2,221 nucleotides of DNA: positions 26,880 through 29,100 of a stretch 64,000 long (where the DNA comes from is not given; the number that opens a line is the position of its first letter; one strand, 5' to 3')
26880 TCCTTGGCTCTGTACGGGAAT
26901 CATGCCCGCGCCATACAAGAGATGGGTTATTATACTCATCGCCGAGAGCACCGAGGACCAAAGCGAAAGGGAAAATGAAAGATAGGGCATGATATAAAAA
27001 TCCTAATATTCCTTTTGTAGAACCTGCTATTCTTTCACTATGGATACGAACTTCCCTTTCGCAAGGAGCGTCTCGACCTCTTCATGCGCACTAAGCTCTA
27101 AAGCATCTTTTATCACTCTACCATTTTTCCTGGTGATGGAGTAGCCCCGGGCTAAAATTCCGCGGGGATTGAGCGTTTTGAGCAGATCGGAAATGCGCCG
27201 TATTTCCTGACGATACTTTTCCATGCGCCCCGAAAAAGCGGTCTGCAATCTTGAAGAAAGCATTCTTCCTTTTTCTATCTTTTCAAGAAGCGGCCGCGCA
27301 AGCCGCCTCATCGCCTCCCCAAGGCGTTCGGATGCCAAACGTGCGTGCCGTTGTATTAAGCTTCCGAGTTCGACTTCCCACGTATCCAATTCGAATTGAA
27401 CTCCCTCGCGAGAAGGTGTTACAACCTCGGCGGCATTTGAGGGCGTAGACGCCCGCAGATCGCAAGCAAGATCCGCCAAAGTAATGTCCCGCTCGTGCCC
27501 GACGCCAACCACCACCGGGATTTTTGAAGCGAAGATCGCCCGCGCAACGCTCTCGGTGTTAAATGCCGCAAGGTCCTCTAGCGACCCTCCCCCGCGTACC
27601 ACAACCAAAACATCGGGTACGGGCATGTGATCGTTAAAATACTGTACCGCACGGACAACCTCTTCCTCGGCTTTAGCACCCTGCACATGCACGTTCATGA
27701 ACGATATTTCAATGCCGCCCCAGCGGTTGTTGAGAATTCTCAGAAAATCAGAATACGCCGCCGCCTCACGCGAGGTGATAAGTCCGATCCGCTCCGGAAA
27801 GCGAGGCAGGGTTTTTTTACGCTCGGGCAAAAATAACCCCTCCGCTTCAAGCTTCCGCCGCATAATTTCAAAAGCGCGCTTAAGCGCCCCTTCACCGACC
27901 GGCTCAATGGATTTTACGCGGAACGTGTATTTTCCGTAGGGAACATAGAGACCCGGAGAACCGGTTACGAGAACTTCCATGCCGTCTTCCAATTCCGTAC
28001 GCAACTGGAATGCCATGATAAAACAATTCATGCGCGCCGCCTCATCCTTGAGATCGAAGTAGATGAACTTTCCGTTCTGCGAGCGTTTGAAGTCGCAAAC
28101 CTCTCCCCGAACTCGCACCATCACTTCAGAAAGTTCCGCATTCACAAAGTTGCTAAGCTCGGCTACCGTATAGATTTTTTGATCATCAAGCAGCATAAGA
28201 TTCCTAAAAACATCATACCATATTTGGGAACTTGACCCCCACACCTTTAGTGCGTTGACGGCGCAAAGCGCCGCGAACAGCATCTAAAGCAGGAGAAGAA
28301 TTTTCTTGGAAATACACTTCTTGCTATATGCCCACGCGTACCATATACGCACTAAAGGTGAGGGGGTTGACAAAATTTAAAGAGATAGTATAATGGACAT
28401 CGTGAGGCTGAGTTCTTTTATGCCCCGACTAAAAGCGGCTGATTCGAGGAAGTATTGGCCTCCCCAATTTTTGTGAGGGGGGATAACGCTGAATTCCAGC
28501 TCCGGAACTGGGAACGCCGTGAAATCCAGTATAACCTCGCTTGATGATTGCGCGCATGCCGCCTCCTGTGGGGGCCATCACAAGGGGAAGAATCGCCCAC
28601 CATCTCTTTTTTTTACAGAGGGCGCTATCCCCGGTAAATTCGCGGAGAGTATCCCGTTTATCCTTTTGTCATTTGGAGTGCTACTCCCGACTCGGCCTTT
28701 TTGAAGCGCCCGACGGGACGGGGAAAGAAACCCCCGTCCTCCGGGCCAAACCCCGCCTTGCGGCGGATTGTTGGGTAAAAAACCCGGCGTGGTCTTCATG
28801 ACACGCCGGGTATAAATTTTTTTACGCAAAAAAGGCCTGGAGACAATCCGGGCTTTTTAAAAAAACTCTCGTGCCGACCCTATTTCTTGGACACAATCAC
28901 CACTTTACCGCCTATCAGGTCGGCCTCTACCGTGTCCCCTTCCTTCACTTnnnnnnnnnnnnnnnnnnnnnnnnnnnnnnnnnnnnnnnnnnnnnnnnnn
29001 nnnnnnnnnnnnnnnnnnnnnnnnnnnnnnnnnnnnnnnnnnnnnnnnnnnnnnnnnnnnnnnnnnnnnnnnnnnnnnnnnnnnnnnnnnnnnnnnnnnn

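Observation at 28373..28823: Consensus sigma70 promoter driving a ~400-nt ORF-free, highly structured transcript next to clpB: a candidate novel ncRNA.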

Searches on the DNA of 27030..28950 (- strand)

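Call 4: search_rna_families(source=window, start=28100, end=28950, threshold=evalue, max_evalue=10, show_alignments=4)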
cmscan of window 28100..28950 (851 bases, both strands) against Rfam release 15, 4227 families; matches with E-value up to 10: 13.
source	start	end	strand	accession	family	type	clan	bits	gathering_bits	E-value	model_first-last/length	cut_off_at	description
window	28781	28859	+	RF02450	ncr1175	Gene; sRNA;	-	22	60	0.2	1-110/110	no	Bacillus sRNA ncr1175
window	28774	28843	-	RF02837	anti-hemB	Gene; sRNA;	-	18.8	49.5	0.098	1-81/81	no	Burkholderia RNA 7 (anti-hemB)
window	28775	28845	-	RF02278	Betaproteobacteria_toxic_sRNA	Gene; sRNA;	-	18.4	50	0.52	1-64/64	no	Betaproteobacteria toxic small RNA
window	28725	28854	+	RF01700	Collinsella-1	Gene; sRNA;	-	16.9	35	0.064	1-196/196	no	Collinsella-1 RNA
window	28557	28612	+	RF02784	SorX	Gene; sRNA;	-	16.8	46.6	0.34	1-73/73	no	Singlet oxygen resistance RNA X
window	28779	28924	-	RF02986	FuFi-1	Gene; sRNA;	-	16.4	59.6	0.46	1-175/175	no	FuFi-1 RNA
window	28745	28812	-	RF02450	ncr1175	Gene; sRNA;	-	16.3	60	3.9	1-110/110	no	Bacillus sRNA ncr1175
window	28714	28743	-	RF00991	mir-599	Gene; miRNA;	-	16.1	94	2.9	30-59/88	no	mir-599 microRNA precursor family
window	28748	28781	+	RF01370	CRISPR-DR57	Gene; CRISPR;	-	15.5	39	3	1-37/37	no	CRISPR RNA direct repeat element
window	28703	28731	+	RF01322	CRISPR-DR9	Gene; CRISPR;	-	14.7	45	5.1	1-37/37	no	CRISPR RNA direct repeat element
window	28712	28830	+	RF01527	CrfA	Gene; sRNA;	-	14.2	38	6.8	1-136/136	no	Caulobacter sRNA CrfA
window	28768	28861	+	RF01681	P4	Gene; sRNA;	-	13.6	37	0.58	68-199/215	no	Pseudomonas sRNA P4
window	28670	28817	+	RF02354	BjrC80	Gene; sRNA;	-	13.3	80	6.1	1-162/162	no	Bradyrhizobiaceae sRNA BjrC80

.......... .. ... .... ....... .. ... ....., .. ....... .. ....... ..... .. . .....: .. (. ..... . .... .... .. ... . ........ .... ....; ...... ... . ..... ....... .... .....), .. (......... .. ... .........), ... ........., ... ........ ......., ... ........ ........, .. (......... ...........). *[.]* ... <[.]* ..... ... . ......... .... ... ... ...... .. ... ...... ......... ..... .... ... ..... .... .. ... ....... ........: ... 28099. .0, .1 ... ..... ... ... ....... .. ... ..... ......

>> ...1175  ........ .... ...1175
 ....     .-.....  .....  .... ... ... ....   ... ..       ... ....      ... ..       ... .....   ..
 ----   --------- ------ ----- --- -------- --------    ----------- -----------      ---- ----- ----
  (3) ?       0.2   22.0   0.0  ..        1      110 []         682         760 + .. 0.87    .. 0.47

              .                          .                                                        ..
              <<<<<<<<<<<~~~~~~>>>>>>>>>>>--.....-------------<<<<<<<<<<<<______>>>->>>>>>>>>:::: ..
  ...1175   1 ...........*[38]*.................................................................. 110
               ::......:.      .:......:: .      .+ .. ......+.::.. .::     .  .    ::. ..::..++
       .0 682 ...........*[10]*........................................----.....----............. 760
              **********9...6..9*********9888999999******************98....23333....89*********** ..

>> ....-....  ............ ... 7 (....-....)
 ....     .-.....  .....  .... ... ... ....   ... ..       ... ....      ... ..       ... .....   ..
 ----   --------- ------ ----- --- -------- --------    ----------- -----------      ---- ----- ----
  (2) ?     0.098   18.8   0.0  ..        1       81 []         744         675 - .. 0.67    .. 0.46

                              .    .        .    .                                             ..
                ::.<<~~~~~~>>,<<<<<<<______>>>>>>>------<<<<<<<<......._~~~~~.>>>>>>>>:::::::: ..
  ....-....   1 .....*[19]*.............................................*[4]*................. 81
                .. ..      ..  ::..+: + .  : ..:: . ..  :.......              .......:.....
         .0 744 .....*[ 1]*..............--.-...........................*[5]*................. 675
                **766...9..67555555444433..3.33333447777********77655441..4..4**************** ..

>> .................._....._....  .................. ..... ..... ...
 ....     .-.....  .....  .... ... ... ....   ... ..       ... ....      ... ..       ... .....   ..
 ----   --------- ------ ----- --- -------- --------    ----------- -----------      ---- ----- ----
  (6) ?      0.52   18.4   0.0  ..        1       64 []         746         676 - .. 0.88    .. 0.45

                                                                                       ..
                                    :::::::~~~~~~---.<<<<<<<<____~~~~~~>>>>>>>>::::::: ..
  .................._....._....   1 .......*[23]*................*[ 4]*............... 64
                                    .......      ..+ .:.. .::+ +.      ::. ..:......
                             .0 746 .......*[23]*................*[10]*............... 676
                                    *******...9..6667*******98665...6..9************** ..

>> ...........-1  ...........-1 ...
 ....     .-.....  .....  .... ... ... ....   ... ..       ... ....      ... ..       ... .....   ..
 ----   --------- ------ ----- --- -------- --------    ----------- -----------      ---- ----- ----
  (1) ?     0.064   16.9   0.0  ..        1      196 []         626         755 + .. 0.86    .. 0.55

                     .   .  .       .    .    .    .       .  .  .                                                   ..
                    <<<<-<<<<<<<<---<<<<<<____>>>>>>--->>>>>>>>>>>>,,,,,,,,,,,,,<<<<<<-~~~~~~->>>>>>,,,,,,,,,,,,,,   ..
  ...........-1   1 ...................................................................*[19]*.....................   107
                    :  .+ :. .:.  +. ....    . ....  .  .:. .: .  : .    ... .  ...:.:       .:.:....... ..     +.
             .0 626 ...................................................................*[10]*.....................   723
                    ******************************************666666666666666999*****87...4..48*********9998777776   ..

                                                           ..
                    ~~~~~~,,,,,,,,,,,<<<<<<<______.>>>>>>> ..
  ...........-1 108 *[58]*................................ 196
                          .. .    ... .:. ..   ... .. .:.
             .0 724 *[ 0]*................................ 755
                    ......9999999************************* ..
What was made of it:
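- On tmRNA: No Rfam tmRNA hit at E <= 10 (call 4).
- On SRP RNA: No Rfam hit at E <= 10 (call 4).
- Closest known: 6S RNA. Different: No Rfam 6S match, even at E <= 10 (call 4).
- Rfam at E <= 10 over only 851 nt lists nothing but terminator-like noise (call 4).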

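Call 22: search_rna_families(sources=[L162, L163, L164, L165], threshold=gathering)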
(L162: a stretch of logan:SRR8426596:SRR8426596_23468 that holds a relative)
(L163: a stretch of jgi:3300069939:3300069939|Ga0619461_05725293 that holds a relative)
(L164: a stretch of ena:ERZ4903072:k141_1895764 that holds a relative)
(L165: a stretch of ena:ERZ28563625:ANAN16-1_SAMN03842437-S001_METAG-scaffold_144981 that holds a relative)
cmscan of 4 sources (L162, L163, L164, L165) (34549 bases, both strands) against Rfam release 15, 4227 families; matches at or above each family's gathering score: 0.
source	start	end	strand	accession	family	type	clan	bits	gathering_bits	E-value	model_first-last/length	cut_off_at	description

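Call 30: search_dna_similar(query=window:28199-28879:+, collection=phages, mode=distant, max_evalue=0.01)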
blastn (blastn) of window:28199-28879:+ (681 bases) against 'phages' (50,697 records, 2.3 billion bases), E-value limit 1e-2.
No match.

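Call 31: search_dna_similar(query=window:28199-28879:+, collection=plasmids, mode=distant, max_evalue=0.01)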
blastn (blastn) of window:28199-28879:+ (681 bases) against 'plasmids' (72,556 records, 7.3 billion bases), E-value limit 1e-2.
No match.
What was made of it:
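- Tried and rejected: Phage and plasmid collections gave no match (calls 30, 31).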

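Call 54: search_rna_families(source=L169, start=1450, end=2300, threshold=evalue, max_evalue=10, show_alignments=3)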
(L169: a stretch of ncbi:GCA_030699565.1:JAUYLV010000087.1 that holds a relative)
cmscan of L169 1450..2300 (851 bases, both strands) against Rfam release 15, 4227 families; matches with E-value up to 10: 5.
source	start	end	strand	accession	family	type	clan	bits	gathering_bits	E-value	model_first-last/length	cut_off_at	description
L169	1576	1628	+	RF02844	RefA9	Gene; antisense;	-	18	49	6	1-64/64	no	Enterococcus sRNA A9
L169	1601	1659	-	RF02702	AgvB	Gene; sRNA;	-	17.6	56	1.4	1-62/62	no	Anti GcvB sRNA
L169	1598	1682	-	RF02231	sX12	Gene; sRNA;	-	17.6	106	2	1-78/78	no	Xanthomonas sRNA sX12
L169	1943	1962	+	RF01335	CRISPR-DR22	Gene; CRISPR;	-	15.9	50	2.1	1-36/36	no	CRISPR RNA direct repeat element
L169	2088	2164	+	RF03036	osmY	Gene; sRNA;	-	13.1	46.9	4.6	1-72/72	no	osmY RNA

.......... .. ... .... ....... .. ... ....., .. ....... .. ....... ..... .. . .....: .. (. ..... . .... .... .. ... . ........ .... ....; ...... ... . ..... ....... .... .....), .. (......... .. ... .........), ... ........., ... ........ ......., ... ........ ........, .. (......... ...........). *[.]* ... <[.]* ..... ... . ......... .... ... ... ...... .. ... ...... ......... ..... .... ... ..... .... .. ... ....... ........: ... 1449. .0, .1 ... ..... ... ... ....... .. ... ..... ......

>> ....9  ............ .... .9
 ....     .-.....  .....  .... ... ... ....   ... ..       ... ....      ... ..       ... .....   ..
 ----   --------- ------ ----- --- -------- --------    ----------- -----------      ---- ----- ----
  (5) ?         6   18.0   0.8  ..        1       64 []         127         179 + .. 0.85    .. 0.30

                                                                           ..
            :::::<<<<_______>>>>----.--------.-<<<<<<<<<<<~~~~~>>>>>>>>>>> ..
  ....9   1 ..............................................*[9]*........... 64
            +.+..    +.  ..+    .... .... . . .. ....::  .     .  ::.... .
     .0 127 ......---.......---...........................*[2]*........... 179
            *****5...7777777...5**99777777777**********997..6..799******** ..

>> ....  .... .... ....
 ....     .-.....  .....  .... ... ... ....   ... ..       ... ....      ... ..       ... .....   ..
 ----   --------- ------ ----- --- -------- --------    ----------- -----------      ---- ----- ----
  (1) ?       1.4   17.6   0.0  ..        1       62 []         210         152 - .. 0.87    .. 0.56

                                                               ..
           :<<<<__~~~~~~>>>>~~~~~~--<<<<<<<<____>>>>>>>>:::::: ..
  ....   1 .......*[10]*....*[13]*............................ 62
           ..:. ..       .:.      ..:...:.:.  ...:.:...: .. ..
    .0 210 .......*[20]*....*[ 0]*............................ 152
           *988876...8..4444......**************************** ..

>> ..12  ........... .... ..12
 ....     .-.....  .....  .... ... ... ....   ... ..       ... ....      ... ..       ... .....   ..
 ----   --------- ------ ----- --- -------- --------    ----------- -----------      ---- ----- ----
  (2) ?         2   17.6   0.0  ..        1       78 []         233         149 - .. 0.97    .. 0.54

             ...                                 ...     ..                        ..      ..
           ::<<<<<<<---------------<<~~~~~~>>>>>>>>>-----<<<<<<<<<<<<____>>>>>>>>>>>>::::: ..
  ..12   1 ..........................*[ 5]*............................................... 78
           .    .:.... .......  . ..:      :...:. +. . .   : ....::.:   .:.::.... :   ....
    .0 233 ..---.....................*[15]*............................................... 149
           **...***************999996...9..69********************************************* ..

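Call 81: search_rna_families(source=L173, start=1760, end=2145, threshold=evalue, max_evalue=10)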
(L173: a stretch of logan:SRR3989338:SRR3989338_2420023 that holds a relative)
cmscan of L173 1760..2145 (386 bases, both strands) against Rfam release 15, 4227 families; matches with E-value up to 10: 5.
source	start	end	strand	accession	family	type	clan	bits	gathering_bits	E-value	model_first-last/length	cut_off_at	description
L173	1779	1845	-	RF02837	anti-hemB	Gene; sRNA;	-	17.5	49.5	0.11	1-81/81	no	Burkholderia RNA 7 (anti-hemB)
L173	1779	1913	-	RF02278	Betaproteobacteria_toxic_sRNA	Gene; sRNA;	-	17.4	50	0.43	1-64/64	no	Betaproteobacteria toxic small RNA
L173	1955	1997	-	RF00116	C0465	Gene; sRNA;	-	13.9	40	8.6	1-78/78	no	C0465 RNA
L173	1768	1853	-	RF01832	ROSE_2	Cis-reg; thermoregulator;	-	12.9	65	7.1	1-73/73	no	Repression of heat shock gene expression (ROSE) element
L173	1949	1974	+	RF02186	ST7-OT3_4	Gene; lncRNA;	-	10.8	80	3.5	1-73/73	no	ST7 overlapping transcript 3 conserved region 4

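Call 83: build_rna_model(alignment_id=A2)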
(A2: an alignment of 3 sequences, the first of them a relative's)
Model R1 built from alignment A2 (3 sequences, 303 columns); structure: RNAalifold consensus.
model positions 289; base pairs 76; branch points 7; effective number of sequences 1.02; information 0.589 bits per position. Calibrated on 0.2 Mb of random sequence (short: E-values are rough).
structure used (alignment columns):
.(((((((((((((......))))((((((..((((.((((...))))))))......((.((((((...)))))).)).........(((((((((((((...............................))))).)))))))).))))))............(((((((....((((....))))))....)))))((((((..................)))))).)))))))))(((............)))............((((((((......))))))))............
